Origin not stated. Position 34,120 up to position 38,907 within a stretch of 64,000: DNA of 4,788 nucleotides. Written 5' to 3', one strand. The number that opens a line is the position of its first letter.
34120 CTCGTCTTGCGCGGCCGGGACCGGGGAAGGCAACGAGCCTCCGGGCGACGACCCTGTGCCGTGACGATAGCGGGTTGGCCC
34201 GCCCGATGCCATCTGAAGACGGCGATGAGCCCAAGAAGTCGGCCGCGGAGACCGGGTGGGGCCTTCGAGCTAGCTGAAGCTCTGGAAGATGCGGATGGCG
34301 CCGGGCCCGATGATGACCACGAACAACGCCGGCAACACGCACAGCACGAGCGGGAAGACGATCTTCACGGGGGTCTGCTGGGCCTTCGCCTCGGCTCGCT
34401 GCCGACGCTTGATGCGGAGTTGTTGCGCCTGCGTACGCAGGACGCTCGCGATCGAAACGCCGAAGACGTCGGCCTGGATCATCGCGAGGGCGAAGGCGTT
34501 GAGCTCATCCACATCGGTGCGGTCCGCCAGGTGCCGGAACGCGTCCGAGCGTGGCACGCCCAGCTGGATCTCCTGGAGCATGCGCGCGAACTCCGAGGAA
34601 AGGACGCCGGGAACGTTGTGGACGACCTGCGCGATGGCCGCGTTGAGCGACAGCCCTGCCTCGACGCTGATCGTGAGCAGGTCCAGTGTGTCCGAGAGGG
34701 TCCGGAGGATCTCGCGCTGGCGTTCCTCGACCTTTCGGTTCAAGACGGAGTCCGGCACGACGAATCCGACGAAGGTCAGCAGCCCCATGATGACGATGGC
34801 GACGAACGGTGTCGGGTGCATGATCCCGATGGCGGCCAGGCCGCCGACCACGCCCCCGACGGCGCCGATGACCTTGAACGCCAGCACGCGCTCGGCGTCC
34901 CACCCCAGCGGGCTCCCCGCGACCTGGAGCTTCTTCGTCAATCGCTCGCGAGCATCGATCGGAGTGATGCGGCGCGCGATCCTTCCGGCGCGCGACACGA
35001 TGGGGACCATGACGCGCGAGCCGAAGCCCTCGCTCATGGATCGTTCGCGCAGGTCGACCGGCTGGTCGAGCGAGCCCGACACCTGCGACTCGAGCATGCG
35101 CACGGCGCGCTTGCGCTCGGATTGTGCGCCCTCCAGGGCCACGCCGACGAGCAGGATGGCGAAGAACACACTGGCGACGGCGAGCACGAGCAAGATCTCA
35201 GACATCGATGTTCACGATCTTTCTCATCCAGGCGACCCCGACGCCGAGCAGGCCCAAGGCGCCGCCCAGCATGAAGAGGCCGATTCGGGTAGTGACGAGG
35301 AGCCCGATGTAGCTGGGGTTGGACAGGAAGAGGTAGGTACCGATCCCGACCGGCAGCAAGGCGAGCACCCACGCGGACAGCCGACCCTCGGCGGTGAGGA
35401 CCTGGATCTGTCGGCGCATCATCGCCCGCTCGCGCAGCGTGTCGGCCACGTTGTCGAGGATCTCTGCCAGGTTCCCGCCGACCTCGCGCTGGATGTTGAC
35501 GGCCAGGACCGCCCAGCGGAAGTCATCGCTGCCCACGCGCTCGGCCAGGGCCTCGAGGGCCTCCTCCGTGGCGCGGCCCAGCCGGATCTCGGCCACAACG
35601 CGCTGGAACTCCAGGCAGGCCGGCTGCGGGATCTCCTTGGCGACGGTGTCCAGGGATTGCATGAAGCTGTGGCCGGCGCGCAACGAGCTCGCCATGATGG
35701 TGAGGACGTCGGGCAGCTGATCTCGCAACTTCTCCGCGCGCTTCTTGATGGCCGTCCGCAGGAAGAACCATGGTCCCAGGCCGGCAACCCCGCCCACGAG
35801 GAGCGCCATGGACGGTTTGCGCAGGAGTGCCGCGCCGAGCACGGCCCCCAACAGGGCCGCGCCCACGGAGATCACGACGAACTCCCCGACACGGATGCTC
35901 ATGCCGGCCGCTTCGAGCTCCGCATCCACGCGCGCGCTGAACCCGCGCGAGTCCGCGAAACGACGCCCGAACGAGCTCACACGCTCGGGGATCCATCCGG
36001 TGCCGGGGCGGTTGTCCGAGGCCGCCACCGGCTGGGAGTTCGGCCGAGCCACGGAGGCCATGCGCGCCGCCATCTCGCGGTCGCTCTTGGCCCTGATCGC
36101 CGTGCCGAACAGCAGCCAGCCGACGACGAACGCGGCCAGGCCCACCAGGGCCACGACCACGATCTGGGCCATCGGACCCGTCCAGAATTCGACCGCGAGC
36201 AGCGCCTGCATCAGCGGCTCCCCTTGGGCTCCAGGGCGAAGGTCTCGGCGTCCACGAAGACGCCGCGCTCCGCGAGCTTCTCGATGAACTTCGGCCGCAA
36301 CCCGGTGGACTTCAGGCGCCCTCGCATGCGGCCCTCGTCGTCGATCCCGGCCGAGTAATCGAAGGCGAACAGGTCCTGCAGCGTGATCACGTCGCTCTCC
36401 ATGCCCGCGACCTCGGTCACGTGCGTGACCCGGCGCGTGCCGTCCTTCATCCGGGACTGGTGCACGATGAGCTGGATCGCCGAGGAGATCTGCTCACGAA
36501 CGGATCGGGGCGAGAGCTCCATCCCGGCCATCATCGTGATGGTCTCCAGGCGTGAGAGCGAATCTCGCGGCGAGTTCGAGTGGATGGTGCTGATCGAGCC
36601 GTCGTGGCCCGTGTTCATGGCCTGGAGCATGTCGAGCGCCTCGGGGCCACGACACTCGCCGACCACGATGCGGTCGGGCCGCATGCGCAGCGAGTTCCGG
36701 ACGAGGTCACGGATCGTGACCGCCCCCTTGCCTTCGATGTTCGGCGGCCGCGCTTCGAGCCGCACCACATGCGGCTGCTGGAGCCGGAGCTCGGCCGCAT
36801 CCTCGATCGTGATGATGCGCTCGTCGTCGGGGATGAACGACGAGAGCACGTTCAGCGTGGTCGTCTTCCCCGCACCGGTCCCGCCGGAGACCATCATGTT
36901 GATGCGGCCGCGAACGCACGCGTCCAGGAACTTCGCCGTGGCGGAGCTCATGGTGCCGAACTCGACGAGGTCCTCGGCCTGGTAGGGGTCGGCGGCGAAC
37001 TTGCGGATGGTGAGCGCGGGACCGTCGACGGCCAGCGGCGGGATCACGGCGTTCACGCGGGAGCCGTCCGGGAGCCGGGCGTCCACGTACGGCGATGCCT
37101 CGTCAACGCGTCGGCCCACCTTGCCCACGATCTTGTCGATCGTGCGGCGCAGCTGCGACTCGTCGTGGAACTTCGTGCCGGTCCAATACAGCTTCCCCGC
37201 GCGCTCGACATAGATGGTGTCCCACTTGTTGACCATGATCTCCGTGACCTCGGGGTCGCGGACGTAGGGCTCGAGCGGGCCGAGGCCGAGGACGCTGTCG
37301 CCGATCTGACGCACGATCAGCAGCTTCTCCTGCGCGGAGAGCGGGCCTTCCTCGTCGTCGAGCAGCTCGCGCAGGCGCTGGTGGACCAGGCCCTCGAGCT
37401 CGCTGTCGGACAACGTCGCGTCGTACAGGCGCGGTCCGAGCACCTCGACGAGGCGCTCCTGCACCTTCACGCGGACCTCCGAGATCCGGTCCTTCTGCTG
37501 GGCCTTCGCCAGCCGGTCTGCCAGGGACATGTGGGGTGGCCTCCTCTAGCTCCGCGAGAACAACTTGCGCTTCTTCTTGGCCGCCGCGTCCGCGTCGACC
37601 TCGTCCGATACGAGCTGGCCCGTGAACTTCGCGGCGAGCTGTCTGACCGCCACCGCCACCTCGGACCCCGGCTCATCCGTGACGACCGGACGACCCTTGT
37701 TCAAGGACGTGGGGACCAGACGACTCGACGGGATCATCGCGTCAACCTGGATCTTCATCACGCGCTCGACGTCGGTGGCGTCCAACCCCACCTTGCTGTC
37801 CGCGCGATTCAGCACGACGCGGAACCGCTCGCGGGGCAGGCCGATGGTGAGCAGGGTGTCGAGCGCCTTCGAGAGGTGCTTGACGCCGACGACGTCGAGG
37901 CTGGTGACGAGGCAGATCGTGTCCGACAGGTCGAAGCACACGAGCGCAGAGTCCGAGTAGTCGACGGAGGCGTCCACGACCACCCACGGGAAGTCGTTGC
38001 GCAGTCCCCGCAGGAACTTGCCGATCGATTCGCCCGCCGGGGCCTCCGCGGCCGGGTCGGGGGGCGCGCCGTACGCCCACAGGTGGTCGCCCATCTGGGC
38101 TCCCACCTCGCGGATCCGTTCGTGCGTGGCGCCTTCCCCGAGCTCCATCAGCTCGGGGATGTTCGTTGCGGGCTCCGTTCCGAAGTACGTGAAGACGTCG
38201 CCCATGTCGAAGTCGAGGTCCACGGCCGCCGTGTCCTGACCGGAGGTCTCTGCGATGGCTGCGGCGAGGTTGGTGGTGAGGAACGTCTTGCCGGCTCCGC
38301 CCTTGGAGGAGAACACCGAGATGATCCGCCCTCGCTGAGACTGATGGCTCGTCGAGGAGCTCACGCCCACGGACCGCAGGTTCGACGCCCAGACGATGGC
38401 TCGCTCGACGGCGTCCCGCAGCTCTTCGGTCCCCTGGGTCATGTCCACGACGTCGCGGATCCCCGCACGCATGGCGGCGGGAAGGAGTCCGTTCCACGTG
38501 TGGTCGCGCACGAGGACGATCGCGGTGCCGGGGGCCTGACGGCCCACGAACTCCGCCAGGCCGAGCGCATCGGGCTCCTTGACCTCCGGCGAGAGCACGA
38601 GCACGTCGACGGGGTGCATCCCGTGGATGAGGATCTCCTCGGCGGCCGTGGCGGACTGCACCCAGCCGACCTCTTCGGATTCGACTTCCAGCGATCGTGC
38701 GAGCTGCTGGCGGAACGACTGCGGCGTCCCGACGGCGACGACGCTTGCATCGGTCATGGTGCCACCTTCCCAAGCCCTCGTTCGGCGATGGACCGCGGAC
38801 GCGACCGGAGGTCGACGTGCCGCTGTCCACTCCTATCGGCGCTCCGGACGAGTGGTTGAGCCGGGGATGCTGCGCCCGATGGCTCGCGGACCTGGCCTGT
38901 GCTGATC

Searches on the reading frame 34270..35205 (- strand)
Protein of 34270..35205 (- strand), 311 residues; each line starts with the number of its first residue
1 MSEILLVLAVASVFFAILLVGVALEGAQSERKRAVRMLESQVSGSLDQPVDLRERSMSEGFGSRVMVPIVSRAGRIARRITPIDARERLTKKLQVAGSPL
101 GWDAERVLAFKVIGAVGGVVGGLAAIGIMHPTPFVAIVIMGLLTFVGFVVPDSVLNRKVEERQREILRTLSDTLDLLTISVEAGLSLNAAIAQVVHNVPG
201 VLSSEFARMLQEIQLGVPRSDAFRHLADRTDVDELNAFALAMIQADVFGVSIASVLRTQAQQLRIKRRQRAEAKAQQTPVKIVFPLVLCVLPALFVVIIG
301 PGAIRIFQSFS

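Call 6: search_protein_families(library=pfam, proteins=[window:34270-35205:-], max_evalue=0.001)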
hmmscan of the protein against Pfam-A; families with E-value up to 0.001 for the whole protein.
window:34270-35205:- (311 aa): 1 family
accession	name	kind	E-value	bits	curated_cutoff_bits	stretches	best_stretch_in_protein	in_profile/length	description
PF00482.28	T2SSF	-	8.3e-22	77.9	25.2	1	174-299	2-124/125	Type II secretion system (T2SS), protein F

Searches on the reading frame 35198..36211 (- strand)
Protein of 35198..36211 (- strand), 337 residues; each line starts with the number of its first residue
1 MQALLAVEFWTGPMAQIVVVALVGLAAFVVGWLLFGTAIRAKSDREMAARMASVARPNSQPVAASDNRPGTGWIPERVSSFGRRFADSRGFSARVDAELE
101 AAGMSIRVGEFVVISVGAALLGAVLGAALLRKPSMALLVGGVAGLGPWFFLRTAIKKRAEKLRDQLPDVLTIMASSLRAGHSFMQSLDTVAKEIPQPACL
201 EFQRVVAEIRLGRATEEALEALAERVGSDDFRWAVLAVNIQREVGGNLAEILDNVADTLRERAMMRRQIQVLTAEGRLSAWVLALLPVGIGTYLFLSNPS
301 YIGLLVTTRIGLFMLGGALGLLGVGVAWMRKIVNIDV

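Call 3: search_protein_families(library=pfam, proteins=[window:35198-36211:-], max_evalue=0.01)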
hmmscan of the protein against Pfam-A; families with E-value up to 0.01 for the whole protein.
window:35198-36211:- (337 aa): 1 family
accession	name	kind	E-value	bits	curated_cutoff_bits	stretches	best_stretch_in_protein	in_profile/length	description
PF00482.28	T2SSF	-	2.6e-20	73.1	25.2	1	170-294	2-123/125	Type II secretion system (T2SS), protein F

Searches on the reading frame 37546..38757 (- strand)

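Call 3: search_protein_families(library=pfam, proteins=[window:37546-38757:-], max_evalue=0.01)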
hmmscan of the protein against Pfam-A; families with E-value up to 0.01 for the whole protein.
window:37546-38757:- (403 aa): 6 families
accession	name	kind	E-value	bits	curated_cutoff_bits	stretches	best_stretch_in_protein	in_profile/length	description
PF01656.29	CbiA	-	6.4e-13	49.2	25.4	1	146-358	1-125/125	CobQ/CobB/MinD/ParA nucleotide binding domain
PF10609.15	ParA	-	2.8e-07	30.6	27.1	1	144-186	4-45/246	NUBPL iron-transfer P-loop NTPase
PF13614.12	AAA_31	-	3.2e-06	27.6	27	1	144-204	2-63/177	AAA domain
PF13481.12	AAA_25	-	0.0026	17.9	27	1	147-178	36-65/195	AAA domain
PF00072.30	Response_reg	-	0.0031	18.1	30.2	0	12-117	7-110/111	Response regulator receiver domain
PF09140.17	MipZ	-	0.0079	16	20.7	0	145-206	2-62/262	ATPase MipZ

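Call 4: search_protein_families(library=ncbifam, proteins=[window:37546-38757:-], max_evalue=0.01)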
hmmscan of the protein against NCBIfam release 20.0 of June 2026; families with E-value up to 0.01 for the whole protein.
window:37546-38757:- (403 aa): 19 families
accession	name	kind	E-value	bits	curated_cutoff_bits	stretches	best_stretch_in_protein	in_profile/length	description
TIGR01969.1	minD_arch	subfamily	1e-17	64.2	201.75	2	248-390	101-240/251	cell division ATPase MinD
TIGR01968.1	minD_bact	equivalog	5.2e-16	58.8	212.9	1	144-383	2-241/261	septum site-determining protein MinD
TIGR03371.1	cellulose_yhjQ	equivalog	1.1e-11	44.8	157.85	1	145-376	3-239/246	cellulose biosynthesis protein BcsQ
NF041546.1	ParA_partition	equivalog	4.3e-11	42.7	180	1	145-184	1-39/203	ParA family partition ATPase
TIGR03815.1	CpaE_hom_Actino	equivalog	7.5e-11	41.7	154.45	1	134-363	102-326/340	septum site-determining protein Ssd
NF008079.0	PRK10818.1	equivalog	4.7e-08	32.7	508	1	144-362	3-231/270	septum site-determining protein MinD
TIGR03018.1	pepcterm_TyrKin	hypoth_equivalog_domain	1.4e-07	31.1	230.65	1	135-302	27-196/207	XrtA-associated tyrosine autokinase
NF041136.1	MrpORP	equivalog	9.1e-07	28.5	450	1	145-195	7-56/365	iron-sulfur cluster carrier protein MrpORP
TIGR01007.1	eps_fam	subfamily_domain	3.8e-06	26.6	108.05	1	140-322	14-193/204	polysaccharide biosynthesis tyrosine autokinase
NF008669.0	PRK11670.1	equivalog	8.6e-06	24.9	348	0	119-187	81-150/369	iron-sulfur cluster carrier protein ApbC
NF047398.1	AAA_KGGVGR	domain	6.6e-05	23.3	90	1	144-184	3-42/190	KGGVGR-motif variant AAA ATPase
NF007350.0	PRK09841.1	equivalog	0.00012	20.4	1248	1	128-306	516-692/726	tyrosine-protein kinase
NF008568.0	PRK11519.1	equivalog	0.00014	20.2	1068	1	145-299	528-680/720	tyrosine-protein kinase Wzc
TIGR01005.1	eps_transp_fam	subfamily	0.00038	18.8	411.7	1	124-320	527-719/754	exopolysaccharide transport protein family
NF033200.1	F430_CfbC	exception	0.0058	16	402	0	151-172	7-28/260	Ni-sirohydrochlorin a,c-diamide reductive cyclase ATP-dependent reductase subunit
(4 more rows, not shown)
